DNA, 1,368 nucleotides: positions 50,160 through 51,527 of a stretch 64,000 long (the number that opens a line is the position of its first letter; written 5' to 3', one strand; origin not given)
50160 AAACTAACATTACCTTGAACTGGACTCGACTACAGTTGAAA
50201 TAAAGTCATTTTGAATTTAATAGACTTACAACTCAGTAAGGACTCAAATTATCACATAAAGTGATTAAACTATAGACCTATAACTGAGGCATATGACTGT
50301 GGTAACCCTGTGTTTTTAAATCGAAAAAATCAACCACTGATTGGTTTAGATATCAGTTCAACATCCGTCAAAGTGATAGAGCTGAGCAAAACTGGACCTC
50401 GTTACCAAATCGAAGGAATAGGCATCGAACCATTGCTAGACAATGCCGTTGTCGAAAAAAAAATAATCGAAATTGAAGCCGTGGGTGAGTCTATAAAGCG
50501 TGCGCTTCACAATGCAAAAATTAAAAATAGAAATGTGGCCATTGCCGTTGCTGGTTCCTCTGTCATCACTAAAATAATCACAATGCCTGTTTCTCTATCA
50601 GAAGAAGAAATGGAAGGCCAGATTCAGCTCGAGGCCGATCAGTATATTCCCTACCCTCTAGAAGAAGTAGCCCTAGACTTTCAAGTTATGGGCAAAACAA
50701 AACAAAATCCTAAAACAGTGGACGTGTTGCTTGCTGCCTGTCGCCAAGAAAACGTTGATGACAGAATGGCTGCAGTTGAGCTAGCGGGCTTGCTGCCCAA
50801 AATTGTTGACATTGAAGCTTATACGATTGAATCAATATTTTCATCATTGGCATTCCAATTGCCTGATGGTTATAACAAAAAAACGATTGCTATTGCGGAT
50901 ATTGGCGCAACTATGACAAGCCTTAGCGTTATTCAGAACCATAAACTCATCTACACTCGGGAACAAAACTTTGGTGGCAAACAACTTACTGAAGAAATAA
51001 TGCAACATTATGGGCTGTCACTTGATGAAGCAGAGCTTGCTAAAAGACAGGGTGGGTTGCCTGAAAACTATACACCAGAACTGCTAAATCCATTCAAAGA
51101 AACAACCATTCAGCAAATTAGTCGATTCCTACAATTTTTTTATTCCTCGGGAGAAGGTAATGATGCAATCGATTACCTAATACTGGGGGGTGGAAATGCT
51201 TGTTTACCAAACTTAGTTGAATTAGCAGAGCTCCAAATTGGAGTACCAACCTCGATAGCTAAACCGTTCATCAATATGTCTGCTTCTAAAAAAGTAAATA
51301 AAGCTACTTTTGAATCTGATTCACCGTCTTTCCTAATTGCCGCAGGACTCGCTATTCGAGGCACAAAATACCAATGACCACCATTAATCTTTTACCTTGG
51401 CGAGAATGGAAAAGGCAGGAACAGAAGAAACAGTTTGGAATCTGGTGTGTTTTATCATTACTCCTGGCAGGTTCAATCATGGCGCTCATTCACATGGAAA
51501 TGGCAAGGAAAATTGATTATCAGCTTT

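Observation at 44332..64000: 16.6-kb circularly permuted glt/hemE/mrcA/pil/aro block inserted inside the rpsU-(yqeY)-dnaG-rpoD macromolecular-synthesis operon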

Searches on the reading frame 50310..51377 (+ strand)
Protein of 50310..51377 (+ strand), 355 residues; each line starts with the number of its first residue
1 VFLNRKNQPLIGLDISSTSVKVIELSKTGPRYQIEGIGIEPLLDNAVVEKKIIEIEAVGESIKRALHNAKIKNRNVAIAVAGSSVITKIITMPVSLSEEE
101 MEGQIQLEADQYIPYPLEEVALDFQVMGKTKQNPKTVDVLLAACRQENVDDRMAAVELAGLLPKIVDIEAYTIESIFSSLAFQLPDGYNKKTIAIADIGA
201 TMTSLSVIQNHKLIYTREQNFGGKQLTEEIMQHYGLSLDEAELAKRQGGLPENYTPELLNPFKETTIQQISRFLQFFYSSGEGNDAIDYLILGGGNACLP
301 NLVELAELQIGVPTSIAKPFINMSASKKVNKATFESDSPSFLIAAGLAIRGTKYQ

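Call 3: search_protein_families(library=ncbifam, proteins=[window:50310-51377:+])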
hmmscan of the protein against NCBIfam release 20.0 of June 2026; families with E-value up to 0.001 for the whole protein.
window:50310-51377:+ (355 aa): 6 families
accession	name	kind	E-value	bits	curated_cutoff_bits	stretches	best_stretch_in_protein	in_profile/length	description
TIGR01175.1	pilM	subfamily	8.6e-113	376.9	133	1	9-351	4-347/348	type IV pilus assembly protein PilM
NF045709.1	Amuc_1101_fam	equivalog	2.2e-35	122.6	650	1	55-352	51-350/608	Amuc_1101 family PilM-like pilus complex protein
TIGR01174.1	ftsA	equivalog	8.9e-13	48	175.85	1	139-249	150-254/371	cell division protein FtsA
NF011660.0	PRK15080.1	equivalog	1.3e-08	34.5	182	1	194-315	144-256/277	ethanolamine utilization protein EutJ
TIGR02529.1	EutJ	subfamily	3.6e-08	33.2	152.1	1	192-314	109-222/239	ethanolamine utilization protein EutJ family protein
NF007009.0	PRK09472.1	equivalog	0.00028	20.1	409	0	137-247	156-260/420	cell division protein FtsA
